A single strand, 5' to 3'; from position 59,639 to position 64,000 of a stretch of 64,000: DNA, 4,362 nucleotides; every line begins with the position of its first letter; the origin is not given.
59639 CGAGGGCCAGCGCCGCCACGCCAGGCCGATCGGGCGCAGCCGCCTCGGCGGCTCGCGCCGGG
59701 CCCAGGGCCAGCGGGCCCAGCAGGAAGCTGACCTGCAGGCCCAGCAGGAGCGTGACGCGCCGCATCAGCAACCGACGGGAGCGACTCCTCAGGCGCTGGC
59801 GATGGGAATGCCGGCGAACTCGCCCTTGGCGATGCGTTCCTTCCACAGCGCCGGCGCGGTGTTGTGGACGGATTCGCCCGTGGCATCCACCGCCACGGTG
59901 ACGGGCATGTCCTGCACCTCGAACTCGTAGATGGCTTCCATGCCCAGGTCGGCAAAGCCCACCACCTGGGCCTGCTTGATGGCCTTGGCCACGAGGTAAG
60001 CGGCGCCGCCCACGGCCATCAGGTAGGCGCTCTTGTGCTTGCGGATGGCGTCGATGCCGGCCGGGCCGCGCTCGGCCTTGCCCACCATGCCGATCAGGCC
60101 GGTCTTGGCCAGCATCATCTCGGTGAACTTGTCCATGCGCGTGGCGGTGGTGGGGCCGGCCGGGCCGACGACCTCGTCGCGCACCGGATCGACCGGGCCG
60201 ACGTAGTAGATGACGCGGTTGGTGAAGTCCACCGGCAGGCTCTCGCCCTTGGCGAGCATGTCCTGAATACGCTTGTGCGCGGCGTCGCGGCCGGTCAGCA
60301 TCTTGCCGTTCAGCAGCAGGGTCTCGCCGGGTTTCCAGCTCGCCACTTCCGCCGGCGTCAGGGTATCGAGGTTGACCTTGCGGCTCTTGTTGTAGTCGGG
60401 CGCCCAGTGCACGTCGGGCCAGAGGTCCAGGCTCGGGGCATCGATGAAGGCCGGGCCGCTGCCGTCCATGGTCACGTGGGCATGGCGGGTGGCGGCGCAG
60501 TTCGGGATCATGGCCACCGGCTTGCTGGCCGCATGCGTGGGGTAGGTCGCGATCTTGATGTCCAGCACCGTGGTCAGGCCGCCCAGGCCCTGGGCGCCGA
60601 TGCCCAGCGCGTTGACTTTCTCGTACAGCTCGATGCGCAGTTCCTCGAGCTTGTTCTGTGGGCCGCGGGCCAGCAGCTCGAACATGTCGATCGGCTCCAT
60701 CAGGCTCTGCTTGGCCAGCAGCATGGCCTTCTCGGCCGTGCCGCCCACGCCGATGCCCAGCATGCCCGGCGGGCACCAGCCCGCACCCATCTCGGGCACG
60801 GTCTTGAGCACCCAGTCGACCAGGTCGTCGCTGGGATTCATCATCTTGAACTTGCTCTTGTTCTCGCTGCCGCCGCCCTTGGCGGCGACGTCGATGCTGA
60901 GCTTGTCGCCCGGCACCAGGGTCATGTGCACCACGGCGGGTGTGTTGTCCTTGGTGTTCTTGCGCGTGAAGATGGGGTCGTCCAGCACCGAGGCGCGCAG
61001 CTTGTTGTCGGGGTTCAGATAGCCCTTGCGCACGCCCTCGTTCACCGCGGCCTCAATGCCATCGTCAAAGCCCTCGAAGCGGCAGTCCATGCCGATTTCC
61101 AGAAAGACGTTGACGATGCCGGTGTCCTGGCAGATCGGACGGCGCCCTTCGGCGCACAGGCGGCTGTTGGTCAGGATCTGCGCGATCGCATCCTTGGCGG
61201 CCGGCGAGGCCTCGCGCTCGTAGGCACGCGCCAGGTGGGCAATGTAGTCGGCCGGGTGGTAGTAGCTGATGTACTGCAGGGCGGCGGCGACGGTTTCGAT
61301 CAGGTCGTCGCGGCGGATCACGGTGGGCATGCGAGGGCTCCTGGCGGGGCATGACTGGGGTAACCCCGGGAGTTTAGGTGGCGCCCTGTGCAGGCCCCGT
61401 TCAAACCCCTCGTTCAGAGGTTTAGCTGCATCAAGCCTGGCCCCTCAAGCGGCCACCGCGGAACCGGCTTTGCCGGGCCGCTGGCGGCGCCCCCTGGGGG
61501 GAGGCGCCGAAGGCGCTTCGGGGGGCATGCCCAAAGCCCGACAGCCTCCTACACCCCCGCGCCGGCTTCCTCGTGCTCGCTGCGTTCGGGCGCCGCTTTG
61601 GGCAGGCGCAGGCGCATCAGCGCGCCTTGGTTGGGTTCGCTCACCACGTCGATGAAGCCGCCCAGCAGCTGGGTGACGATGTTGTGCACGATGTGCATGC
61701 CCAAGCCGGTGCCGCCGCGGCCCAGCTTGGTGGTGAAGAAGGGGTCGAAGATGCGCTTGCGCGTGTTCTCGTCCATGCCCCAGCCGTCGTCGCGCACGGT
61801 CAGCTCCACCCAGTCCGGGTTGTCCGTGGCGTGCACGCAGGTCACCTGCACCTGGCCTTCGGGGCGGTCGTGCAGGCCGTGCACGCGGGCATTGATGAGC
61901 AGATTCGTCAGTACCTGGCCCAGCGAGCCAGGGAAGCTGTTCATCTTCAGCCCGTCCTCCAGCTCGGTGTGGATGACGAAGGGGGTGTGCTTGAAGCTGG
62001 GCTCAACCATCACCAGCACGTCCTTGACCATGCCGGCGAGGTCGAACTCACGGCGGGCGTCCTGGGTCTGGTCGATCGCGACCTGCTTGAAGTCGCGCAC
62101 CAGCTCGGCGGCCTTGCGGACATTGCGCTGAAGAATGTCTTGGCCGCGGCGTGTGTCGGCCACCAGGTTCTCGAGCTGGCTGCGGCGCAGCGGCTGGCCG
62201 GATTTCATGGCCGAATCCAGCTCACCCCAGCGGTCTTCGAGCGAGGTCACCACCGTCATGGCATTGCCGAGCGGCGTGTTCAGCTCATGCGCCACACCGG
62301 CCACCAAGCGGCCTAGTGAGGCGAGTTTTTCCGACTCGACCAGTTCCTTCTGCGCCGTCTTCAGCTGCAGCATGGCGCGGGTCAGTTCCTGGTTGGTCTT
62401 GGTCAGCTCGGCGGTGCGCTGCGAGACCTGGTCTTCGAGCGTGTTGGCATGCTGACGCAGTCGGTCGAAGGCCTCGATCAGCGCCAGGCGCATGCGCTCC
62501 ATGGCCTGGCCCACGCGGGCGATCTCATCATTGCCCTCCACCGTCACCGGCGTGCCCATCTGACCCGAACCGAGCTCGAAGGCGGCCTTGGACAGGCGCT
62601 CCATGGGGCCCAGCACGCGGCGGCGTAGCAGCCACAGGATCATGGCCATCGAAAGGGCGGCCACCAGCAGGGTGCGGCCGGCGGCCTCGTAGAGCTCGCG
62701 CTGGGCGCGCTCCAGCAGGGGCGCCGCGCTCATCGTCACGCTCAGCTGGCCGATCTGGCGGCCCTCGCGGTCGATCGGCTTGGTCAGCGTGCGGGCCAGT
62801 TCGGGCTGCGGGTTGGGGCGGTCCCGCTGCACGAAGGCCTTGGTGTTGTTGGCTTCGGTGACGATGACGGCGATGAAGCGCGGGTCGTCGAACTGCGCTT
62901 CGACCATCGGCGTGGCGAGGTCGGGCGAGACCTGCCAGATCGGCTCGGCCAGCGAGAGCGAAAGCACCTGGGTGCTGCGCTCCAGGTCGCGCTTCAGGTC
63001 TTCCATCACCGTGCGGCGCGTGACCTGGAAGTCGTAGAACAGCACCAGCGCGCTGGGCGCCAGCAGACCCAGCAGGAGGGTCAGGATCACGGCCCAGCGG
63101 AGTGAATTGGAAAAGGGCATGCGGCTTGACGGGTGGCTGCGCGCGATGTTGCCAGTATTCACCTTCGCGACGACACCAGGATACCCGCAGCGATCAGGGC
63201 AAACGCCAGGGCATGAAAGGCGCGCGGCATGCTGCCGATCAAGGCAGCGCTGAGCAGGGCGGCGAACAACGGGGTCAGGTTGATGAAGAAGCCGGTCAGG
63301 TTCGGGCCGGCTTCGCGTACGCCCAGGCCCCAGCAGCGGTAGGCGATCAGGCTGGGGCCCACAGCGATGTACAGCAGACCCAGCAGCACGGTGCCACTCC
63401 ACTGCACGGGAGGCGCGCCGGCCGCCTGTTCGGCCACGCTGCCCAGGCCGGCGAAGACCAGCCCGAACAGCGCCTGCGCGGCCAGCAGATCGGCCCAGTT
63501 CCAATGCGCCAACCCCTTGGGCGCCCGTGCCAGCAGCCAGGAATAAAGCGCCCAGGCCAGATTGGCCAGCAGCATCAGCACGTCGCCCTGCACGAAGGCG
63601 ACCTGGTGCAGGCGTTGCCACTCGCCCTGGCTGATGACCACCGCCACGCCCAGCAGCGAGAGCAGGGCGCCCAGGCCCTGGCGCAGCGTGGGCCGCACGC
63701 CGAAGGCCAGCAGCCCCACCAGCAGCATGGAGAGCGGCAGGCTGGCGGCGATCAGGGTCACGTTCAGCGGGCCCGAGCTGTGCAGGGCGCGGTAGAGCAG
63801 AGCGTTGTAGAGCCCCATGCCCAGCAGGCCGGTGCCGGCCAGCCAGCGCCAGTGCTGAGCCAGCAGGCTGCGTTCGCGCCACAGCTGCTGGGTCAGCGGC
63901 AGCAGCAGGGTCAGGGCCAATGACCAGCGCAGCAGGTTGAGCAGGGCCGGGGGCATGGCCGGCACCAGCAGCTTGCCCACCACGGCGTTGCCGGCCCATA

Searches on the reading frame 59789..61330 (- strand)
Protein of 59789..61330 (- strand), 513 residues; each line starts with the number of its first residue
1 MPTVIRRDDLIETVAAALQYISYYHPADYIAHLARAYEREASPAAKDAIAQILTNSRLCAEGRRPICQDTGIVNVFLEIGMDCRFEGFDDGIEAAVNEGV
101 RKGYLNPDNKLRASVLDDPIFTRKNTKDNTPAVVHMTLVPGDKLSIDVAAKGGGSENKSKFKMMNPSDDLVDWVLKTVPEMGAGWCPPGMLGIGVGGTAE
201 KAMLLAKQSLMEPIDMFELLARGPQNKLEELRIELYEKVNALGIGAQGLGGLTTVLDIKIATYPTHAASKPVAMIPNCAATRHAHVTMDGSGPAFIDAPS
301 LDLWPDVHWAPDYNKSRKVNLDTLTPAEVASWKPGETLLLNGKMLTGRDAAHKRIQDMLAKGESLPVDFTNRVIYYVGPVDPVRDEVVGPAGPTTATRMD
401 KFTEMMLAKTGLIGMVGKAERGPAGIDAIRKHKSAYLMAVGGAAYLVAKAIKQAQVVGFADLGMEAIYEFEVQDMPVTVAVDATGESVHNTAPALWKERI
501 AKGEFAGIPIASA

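Call 51: search_protein_families(library=pfam, proteins=[window:59789-61330:-], max_evalue=0.00001)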
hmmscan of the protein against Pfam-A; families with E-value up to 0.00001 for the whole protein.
window:59789-61330:- (513 aa): 2 families
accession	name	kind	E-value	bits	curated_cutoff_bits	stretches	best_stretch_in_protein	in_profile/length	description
PF05681.19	Fumerase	-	1.9e-98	329.6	25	1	12-286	2-269/270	Fumarate hydratase (Fumerase)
PF05683.17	Fumerase_C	-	9.6e-85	283.5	22.2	1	290-491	1-204/205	Fumarase C-terminus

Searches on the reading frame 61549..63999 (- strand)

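Call 70: search_protein_families(library=pfam, proteins=[window:61549-63999:-], max_evalue=0.0001)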
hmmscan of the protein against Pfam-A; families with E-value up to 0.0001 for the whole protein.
window:61549-63999:- (816 aa): 4 families
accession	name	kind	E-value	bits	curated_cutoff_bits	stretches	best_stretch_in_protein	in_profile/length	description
PF02518.31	HATPase_c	-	5.3e-22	78.8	26.4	1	692-802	5-110/111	Histidine kinase-, DNA gyrase B-, and HSP90-like ATPase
PF00672.30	HAMP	-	3.4e-09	37.3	25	1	457-507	1-51/53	HAMP domain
PF13581.12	HATPase_c_2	-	1.6e-07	31.8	27.4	1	700-776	39-110/127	Histidine kinase-like ATPase domain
PF00512.31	HisKA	-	7e-06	26.4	26.9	1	562-624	2-55/66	His Kinase A (phospho-acceptor) domain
